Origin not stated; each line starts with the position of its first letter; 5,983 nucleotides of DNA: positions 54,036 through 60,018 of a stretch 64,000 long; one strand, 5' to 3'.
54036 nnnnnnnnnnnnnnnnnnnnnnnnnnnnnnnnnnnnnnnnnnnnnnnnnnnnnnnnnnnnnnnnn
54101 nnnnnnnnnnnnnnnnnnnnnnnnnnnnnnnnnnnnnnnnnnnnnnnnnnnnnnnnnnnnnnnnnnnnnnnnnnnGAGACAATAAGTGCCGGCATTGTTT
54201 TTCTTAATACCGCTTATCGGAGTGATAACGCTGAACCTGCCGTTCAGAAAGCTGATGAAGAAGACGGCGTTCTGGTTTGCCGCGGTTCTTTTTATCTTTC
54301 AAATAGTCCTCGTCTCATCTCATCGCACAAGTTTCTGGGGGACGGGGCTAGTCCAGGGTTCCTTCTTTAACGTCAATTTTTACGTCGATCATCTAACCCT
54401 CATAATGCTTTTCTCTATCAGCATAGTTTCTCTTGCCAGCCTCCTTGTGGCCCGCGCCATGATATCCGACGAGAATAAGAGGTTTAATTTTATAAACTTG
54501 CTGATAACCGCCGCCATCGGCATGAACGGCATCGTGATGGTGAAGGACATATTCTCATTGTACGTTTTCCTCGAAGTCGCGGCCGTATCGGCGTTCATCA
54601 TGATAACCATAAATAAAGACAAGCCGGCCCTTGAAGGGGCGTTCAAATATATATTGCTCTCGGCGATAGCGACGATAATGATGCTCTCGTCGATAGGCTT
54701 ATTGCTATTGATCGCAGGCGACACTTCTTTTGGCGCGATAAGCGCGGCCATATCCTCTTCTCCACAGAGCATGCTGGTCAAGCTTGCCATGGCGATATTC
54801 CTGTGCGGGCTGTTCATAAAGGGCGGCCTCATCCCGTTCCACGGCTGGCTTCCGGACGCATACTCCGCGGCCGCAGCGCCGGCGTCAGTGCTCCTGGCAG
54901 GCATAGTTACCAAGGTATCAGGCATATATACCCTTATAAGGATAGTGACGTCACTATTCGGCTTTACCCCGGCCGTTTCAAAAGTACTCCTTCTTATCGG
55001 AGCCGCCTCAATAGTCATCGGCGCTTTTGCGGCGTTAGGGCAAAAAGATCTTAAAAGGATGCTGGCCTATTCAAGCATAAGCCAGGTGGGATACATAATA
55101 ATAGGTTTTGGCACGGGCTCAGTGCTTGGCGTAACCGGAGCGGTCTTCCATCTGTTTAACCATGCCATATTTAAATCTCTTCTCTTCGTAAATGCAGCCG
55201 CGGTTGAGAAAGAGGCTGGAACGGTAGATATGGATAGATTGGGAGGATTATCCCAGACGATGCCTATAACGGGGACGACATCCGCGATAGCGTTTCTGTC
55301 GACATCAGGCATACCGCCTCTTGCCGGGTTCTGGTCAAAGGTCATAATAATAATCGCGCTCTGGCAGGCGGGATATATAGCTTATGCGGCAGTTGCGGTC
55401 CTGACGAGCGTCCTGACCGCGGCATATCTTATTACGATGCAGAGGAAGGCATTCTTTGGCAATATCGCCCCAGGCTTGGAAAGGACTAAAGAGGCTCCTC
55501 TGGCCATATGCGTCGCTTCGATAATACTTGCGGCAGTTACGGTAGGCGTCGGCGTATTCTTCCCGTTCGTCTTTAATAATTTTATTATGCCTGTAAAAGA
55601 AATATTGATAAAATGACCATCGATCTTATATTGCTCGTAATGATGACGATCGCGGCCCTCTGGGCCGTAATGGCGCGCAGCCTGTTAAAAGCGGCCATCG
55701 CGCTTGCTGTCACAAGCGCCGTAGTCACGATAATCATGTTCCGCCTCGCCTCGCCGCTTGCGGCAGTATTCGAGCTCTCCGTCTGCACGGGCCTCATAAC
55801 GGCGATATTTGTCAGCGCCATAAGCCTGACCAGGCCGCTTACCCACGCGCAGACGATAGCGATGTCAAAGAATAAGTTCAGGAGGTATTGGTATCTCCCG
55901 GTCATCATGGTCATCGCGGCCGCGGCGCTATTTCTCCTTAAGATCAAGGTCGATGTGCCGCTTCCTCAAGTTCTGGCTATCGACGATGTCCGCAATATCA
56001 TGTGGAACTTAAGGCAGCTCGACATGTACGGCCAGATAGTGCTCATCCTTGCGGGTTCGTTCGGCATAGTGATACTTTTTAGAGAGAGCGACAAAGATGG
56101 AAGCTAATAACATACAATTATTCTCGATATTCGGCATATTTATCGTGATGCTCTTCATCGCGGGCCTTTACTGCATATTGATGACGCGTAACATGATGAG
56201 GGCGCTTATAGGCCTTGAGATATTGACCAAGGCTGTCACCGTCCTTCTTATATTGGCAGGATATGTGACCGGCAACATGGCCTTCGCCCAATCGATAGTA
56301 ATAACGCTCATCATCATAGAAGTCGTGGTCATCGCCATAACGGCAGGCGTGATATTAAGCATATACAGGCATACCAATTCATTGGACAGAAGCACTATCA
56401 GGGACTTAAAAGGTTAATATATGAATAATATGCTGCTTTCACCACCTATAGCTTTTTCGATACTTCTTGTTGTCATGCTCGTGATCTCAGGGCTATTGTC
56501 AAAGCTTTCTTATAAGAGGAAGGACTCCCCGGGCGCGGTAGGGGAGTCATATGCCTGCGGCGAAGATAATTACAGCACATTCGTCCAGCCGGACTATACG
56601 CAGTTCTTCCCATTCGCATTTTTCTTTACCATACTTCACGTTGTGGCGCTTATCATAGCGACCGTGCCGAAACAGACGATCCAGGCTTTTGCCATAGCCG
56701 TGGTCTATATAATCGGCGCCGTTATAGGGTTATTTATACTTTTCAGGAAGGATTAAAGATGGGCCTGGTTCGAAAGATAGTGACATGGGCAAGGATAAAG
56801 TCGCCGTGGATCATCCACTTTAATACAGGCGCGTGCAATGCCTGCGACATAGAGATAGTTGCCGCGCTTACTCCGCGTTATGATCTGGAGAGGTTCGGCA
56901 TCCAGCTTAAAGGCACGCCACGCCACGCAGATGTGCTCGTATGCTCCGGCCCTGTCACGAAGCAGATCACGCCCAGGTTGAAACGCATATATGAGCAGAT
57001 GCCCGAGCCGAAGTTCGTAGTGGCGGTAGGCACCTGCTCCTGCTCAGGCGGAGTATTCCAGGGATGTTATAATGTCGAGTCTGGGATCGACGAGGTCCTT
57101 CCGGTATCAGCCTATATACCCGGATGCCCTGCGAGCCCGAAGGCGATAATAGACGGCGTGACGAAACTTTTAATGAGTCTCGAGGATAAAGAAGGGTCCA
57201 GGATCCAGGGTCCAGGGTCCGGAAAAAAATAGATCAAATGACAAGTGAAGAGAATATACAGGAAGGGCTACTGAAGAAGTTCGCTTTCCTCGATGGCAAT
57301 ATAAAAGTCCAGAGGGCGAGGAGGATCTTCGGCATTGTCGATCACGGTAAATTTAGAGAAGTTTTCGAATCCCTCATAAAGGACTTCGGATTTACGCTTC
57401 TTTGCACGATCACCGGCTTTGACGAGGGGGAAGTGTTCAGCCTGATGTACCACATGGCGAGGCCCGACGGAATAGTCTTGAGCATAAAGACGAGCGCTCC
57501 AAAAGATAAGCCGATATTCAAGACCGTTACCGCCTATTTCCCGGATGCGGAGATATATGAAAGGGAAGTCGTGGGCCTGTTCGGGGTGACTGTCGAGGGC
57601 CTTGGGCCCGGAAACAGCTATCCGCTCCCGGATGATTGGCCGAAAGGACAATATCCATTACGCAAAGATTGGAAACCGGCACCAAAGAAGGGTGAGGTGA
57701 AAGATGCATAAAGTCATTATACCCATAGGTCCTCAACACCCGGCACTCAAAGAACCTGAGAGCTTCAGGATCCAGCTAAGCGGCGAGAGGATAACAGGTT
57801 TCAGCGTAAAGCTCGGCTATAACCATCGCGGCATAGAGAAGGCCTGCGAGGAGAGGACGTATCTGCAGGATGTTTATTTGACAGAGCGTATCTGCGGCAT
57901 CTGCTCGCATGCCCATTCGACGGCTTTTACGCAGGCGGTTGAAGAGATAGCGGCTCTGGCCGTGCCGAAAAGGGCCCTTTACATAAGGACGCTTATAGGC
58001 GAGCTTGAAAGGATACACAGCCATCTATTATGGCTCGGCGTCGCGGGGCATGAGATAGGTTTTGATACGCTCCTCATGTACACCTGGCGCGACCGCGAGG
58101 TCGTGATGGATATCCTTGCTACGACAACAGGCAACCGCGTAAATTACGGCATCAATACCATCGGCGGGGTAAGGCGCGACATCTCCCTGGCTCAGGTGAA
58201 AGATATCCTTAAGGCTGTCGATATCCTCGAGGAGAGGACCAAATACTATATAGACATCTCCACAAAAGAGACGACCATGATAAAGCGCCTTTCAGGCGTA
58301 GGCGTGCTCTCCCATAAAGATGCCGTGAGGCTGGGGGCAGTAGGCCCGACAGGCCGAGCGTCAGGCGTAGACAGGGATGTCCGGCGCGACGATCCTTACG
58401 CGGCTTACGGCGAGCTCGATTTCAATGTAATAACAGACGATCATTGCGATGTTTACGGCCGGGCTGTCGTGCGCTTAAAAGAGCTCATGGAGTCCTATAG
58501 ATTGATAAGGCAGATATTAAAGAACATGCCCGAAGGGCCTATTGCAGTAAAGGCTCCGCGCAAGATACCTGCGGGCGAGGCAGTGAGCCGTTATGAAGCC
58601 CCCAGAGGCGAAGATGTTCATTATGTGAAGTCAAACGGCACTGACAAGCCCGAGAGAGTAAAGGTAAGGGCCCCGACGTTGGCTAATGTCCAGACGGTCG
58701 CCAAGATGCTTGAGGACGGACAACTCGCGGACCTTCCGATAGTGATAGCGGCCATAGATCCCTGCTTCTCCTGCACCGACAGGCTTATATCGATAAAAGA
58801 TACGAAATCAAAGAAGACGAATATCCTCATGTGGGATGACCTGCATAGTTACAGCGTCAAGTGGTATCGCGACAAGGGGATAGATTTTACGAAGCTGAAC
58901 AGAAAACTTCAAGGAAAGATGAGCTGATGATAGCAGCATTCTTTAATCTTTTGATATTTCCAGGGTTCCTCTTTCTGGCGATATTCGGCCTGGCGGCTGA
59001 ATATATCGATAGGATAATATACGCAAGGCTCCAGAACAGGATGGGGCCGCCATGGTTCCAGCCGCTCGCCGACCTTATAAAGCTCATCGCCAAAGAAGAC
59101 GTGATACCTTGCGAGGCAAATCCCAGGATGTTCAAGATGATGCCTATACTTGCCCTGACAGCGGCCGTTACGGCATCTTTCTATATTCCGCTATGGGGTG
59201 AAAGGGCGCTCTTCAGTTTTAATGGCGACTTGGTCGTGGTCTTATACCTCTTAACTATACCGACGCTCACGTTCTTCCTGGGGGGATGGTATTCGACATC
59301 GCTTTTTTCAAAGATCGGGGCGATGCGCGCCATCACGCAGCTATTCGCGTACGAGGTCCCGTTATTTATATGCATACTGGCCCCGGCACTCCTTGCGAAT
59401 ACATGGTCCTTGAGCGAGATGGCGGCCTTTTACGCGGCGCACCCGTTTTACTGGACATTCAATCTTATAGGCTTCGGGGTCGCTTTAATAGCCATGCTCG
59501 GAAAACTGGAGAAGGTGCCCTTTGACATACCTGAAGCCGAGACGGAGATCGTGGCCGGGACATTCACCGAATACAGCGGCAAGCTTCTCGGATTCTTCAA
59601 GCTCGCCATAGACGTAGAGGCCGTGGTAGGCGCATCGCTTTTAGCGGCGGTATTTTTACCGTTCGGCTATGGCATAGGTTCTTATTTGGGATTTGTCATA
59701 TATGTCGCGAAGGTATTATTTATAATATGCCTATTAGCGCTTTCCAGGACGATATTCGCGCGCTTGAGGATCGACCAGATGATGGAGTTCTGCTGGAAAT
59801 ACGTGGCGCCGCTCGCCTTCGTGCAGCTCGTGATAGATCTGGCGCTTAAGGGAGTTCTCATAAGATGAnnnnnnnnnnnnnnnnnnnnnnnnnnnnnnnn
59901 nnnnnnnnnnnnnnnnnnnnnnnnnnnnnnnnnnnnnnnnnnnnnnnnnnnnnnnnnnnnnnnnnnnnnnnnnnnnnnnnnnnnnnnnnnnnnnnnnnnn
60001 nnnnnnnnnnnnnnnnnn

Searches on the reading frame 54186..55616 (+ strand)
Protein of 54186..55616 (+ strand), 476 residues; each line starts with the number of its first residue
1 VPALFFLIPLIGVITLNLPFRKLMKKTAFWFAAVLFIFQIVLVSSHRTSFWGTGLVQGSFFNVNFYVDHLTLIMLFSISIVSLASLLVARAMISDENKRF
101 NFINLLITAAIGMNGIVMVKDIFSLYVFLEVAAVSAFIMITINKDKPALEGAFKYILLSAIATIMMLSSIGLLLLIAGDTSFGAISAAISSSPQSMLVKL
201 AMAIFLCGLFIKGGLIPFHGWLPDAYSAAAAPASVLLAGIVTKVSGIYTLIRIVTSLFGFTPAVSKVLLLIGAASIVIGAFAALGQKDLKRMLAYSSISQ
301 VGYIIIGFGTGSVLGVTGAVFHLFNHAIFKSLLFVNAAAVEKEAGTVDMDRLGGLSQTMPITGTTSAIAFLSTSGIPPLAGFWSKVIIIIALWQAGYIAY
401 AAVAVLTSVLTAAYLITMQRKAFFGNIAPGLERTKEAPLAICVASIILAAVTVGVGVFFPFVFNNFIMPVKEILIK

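Call 11: search_protein_families(library=pfam, proteins=[window:54186-55616:+], max_evalue=0.0001)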
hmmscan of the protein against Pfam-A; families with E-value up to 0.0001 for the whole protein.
window:54186-55616:+ (476 aa): 2 families
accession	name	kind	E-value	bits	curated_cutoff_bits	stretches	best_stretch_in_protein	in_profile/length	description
PF00361.26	Proton_antipo_M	-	3.5e-67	227.1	21.5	1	120-411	2-294/294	NADH:quinone oxidoreductase/Mrp antiporter, TM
PF10125.14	NADHdeh_related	-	9.7e-06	25.6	27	1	92-254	61-212/218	NADH dehydrogenase I, subunit N related protein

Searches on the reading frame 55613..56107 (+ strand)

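Call 11: search_protein_families(library=pfam, proteins=[window:55613-56107:+], max_evalue=0.0001)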
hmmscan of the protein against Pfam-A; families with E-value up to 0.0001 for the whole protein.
window:55613-56107:+ (164 aa): 2 families
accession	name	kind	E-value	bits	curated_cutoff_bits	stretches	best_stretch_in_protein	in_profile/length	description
PF13244.11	MbhD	-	5.9e-06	26.8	27.2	1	9-74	1-66/67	MBH, subunit D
PF00499.25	Oxidored_q3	-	8.3e-05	22.8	33.2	1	15-113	2-96/146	NADH-ubiquinone/plastoquinone oxidoreductase chain 6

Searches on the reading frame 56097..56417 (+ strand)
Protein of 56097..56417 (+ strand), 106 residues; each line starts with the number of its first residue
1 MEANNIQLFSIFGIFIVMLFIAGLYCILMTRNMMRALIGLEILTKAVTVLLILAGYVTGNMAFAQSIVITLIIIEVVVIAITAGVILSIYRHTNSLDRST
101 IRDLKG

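Call 11: search_protein_families(library=pfam, proteins=[window:56097-56417:+], max_evalue=0.0001)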
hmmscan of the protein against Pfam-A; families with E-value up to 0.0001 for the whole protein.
window:56097-56417:+ (106 aa): 1 family
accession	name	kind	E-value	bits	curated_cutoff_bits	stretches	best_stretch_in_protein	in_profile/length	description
PF00420.29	Oxidored_q2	-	2.9e-15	56.2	26.1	1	14-105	4-94/95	NADH-ubiquinone/plastoquinone oxidoreductase chain 4L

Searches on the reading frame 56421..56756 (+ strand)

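Call 11: search_protein_families(library=pfam, proteins=[window:56421-56756:+], max_evalue=0.0001)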
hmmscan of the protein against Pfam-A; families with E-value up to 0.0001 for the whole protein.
window:56421-56756:+ (111 aa): 0 families

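Call 46: search_protein_families(library=pfam, proteins=[window:56421-56756:+], max_evalue=0.001)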
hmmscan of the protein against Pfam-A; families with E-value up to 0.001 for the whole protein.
window:56421-56756:+ (111 aa): 1 family
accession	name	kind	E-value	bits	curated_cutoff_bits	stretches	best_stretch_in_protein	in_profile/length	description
PF00507.24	Oxidored_q4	-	0.00019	22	23.3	1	17-109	2-93/99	NADH-ubiquinone/plastoquinone oxidoreductase, chain 3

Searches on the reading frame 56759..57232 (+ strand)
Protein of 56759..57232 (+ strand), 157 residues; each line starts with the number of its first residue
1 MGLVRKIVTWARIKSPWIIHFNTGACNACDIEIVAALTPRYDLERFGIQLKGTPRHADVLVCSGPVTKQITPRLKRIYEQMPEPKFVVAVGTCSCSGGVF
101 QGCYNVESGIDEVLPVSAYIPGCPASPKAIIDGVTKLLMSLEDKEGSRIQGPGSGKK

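Call 11: search_protein_families(library=pfam, proteins=[window:56759-57232:+], max_evalue=0.0001)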
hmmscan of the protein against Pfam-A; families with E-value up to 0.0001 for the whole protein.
window:56759-57232:+ (157 aa): 1 family
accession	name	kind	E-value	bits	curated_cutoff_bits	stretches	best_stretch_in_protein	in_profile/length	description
PF01058.29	Oxidored_q6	-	7.1e-32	110.3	27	1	26-137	1-128/128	NADH ubiquinone oxidoreductase, 20 Kd subunit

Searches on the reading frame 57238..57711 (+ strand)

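Call 11: search_protein_families(library=pfam, proteins=[window:57238-57711:+], max_evalue=0.0001)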
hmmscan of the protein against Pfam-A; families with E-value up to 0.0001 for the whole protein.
window:57238-57711:+ (157 aa): 1 family
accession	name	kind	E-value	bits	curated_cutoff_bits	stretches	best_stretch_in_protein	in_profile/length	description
PF00329.25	Complex1_30kDa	-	6.5e-20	72.4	22.5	1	34-148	3-121/124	Respiratory-chain NADH dehydrogenase, 30 Kd subunit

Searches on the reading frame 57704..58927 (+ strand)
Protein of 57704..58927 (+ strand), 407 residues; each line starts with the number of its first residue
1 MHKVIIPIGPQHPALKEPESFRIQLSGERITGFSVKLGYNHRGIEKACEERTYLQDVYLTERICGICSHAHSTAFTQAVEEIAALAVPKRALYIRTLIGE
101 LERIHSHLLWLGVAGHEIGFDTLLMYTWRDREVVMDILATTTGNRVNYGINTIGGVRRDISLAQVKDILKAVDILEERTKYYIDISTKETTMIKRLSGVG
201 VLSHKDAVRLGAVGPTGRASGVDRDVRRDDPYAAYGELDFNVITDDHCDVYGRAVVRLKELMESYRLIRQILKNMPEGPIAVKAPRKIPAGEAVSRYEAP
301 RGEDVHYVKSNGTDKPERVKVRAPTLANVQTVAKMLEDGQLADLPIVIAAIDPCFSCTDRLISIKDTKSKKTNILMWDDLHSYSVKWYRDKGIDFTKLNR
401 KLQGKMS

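Call 11: search_protein_families(library=pfam, proteins=[window:57704-58927:+], max_evalue=0.0001)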
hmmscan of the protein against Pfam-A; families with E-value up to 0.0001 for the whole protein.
window:57704-58927:+ (407 aa): 2 families
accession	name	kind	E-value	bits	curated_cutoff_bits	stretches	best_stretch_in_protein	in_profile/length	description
PF00346.24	Complex1_49kDa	-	3.1e-73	246.6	24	2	118-286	2-170/271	Respiratory-chain NADH dehydrogenase, 49 Kd subunit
PF00374.24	NiFeSe_Hases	-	3.2e-14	53.2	25.8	1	42-110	1-69/508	Nickel-dependent hydrogenase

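Call 69: search_solved_structures(query=window:57704-58927:+, max_evalue=1e-60)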
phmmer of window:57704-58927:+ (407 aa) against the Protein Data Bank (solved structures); distinct sequences matched with E-value up to 1e-60: 4.
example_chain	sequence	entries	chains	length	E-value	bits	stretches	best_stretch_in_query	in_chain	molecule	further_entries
6cfw_L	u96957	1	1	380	7.4e-101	341.3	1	4-360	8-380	Membrane-bound hydrogenase subunit alpha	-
7z0s_E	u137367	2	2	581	5.1e-83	282.6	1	5-386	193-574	Formate hydrogenlyase subunit 5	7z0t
2fug_4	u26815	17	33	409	3.8e-64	220.4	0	6-289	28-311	NADH-quinone oxidoreductase chain 4 | NADH-QUINONE OXIDOREDUCTASE SUBUNIT 4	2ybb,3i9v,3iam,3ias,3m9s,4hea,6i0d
8e9g_D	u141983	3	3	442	5.8e-61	210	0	3-284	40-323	NADH-quinone oxidoreductase subunit D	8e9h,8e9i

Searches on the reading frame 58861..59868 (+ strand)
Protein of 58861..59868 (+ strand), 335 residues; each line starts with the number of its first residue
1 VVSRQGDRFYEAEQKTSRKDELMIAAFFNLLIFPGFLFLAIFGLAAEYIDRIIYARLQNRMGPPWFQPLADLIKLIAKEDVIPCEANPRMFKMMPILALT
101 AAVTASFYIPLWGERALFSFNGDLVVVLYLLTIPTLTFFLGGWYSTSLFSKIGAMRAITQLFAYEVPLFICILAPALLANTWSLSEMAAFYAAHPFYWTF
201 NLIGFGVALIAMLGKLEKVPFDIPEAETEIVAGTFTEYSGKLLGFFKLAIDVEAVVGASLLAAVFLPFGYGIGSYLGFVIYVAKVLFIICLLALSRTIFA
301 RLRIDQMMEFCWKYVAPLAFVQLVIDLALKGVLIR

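Call 46: search_protein_families(library=pfam, proteins=[window:58861-59868:+], max_evalue=0.001)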
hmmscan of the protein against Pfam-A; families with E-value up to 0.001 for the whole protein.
window:58861-59868:+ (335 aa): 1 family
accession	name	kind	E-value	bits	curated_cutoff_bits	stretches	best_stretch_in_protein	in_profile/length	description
PF00146.26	NADHdh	-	1.3e-74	251.7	27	1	37-325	8-296/298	NADH dehydrogenase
